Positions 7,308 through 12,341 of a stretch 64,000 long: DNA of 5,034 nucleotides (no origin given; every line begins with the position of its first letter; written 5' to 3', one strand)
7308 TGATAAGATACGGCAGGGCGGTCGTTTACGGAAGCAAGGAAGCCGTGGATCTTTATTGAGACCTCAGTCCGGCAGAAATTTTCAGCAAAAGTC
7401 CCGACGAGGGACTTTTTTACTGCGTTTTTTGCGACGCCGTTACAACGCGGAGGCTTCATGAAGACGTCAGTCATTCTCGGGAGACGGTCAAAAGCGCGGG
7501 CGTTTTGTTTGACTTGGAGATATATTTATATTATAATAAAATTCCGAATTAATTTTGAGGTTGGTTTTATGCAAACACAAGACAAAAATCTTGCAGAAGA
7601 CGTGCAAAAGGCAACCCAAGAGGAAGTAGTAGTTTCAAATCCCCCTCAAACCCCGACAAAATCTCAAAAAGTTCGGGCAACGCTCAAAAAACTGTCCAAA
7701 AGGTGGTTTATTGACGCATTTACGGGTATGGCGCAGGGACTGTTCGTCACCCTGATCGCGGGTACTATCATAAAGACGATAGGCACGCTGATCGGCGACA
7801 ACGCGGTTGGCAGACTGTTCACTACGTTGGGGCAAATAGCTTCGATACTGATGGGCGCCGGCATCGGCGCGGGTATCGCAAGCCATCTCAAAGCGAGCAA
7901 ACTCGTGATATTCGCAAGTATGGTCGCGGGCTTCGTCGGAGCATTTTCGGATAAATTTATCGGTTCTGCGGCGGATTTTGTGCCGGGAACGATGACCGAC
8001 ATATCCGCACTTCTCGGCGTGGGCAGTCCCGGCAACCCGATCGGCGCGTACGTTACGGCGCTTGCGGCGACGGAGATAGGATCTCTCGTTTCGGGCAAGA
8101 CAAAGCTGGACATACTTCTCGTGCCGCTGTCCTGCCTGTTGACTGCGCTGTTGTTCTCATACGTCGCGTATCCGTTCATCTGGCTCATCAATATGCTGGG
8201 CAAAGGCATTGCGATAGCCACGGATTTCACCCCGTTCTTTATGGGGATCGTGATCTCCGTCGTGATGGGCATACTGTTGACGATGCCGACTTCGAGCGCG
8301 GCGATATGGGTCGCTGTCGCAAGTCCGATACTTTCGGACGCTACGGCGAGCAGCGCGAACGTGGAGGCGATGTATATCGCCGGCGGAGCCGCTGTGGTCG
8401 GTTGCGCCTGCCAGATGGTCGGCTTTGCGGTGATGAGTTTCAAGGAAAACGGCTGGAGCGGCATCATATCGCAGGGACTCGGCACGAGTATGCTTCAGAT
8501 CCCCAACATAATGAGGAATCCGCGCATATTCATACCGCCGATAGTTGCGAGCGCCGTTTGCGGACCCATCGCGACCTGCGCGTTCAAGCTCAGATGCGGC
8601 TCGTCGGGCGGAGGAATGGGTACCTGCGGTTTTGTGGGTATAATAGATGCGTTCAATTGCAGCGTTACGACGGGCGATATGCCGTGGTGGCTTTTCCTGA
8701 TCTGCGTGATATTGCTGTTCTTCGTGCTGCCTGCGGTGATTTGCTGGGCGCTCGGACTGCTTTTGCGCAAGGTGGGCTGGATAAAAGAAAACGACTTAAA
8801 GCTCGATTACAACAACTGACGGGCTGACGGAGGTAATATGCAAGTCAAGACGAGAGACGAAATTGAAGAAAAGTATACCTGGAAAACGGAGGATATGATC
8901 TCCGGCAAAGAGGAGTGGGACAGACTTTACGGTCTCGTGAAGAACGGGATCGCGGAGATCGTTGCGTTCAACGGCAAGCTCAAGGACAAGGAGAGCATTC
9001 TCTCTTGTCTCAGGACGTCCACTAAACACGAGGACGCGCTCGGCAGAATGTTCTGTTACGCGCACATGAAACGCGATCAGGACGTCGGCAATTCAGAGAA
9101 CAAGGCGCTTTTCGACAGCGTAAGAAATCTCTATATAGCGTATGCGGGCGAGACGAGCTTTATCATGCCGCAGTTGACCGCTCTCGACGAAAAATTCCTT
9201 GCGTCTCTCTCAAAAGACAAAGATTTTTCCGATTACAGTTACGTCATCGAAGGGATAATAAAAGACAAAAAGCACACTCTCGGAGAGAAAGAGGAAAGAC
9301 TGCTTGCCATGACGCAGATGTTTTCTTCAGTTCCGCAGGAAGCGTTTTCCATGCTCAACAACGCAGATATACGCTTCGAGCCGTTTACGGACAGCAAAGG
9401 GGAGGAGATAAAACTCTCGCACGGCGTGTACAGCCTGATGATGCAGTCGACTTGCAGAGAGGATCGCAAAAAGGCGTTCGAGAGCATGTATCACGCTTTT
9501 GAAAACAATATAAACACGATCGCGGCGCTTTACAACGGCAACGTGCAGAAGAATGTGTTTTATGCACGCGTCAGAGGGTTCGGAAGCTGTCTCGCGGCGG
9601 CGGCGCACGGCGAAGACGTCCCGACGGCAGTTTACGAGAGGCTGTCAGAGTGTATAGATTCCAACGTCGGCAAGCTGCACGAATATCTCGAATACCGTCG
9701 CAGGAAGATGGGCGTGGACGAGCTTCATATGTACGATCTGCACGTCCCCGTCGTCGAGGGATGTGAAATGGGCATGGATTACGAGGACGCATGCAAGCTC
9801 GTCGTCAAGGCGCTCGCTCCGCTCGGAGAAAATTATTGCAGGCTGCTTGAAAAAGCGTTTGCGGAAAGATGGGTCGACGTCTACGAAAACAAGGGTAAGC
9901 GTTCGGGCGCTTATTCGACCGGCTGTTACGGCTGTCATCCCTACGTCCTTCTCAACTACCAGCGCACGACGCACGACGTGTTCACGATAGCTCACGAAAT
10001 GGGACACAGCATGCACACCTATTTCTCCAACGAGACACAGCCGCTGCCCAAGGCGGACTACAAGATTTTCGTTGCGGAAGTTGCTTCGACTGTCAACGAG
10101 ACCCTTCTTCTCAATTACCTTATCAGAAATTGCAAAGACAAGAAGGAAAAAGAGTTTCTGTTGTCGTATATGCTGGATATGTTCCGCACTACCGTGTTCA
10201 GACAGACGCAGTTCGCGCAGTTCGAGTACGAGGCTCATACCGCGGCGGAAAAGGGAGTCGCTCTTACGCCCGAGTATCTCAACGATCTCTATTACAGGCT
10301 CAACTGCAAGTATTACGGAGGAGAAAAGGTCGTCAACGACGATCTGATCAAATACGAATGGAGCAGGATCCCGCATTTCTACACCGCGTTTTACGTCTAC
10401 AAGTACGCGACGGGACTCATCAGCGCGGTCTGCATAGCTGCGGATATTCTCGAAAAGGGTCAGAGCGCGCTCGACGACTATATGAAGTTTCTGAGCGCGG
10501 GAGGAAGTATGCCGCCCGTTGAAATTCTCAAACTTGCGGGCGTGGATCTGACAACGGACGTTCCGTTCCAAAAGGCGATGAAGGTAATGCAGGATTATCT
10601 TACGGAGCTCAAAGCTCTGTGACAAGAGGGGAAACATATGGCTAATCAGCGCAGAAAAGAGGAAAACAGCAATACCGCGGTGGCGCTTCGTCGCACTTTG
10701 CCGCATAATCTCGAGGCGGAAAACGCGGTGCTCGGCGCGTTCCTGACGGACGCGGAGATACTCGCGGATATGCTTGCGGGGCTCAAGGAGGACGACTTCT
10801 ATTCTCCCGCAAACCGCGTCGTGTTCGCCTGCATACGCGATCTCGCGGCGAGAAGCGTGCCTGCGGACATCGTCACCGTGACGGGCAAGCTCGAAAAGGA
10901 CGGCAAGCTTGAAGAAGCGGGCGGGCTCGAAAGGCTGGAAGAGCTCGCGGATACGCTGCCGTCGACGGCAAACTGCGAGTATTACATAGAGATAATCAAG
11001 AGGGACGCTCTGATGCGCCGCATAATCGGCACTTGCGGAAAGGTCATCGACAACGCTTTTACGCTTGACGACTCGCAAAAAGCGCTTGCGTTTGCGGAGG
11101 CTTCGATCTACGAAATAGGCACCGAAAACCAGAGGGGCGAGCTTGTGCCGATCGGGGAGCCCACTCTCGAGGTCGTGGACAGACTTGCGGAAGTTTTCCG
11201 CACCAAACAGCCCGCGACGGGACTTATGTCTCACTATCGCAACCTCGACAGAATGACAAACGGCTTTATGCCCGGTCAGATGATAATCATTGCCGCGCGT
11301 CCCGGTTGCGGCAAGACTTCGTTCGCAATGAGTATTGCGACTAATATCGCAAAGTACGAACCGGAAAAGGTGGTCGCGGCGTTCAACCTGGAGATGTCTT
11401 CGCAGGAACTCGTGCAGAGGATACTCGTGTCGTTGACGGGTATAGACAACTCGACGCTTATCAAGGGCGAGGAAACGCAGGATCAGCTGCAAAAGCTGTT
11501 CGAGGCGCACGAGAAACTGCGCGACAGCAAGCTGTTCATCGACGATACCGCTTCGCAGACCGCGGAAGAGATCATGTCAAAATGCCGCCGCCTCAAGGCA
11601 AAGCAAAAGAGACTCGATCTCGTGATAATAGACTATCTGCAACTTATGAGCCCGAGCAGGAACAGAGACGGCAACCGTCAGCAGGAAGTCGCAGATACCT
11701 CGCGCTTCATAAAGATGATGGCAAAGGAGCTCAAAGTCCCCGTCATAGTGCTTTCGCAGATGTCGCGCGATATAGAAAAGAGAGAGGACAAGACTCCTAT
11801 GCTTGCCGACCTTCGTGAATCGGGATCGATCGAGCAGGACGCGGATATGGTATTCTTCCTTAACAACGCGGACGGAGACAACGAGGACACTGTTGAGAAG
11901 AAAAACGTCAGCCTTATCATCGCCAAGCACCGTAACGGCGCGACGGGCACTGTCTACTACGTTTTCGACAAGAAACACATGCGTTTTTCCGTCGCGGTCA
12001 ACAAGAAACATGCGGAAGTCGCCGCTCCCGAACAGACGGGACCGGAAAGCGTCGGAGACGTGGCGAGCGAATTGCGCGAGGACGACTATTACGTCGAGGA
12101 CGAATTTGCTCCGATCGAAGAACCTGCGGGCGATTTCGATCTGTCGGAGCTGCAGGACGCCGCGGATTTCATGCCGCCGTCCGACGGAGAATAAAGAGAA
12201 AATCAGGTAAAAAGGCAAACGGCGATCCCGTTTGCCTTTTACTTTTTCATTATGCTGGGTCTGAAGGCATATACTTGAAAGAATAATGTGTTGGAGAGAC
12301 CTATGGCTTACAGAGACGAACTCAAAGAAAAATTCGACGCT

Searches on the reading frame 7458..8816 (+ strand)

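Call 17: search_protein_families(library=pfam, proteins=[window:7458-8816:+], max_evalue=0.00001)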
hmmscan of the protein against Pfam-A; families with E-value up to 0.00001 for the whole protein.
window:7458-8816:+ (453 aa): 1 family
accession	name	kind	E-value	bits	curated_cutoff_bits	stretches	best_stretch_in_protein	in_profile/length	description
PF13303.11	PTS_EIIC_2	-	3.1e-79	266.9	28.9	1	87-449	3-327/327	Phosphotransferase system, EIIC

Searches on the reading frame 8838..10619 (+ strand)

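Call 17: search_protein_families(library=pfam, proteins=[window:8838-10619:+], max_evalue=0.00001)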
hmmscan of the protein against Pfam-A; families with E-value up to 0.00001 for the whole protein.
window:8838-10619:+ (594 aa): 2 families
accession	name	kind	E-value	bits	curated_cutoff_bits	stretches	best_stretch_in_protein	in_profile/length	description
PF01432.26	Peptidase_M3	-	1.3e-75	256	27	1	200-582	1-456/457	Peptidase family M3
PF08439.15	Peptidase_M3_N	-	7.9e-17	61.7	25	1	113-180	2-70/70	Oligopeptidase F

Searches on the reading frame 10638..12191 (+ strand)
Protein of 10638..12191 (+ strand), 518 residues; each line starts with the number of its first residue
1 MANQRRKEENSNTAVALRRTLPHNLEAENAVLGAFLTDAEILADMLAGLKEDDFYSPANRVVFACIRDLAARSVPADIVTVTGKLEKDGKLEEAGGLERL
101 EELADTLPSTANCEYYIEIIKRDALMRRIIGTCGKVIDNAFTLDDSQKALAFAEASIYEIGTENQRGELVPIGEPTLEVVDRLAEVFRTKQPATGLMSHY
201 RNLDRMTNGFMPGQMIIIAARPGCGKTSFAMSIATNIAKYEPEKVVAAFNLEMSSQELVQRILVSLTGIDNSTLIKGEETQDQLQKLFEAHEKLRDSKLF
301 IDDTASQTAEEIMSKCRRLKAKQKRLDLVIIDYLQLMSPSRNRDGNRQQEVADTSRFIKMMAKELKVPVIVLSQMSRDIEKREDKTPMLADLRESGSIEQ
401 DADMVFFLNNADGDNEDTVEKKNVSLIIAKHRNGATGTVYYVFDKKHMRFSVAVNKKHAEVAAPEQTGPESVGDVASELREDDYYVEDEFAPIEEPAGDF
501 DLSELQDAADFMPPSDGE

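Call 17: search_protein_families(library=pfam, proteins=[window:10638-12191:+], max_evalue=0.00001)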
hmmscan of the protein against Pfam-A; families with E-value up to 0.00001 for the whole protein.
window:10638-12191:+ (518 aa): 5 families
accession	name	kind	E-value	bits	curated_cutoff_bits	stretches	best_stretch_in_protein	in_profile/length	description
PF03796.21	DnaB_C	-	3.1e-91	305.7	27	1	195-451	1-254/255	DnaB-like helicase C terminal domain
PF00772.26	DnaB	-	3.1e-31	107.9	23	1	21-121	2-102/103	DnaB-like helicase N terminal domain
PF13481.12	AAA_25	-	2.4e-12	47.3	27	1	192-373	11-188/195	AAA domain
PF13479.12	AAA_24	-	1.2e-06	29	27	1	214-432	3-194/195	AAA domain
PF00004.35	AAA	-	6.6e-06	27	21.2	0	217-341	2-73/131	ATPase family associated with various cellular activities (AAA)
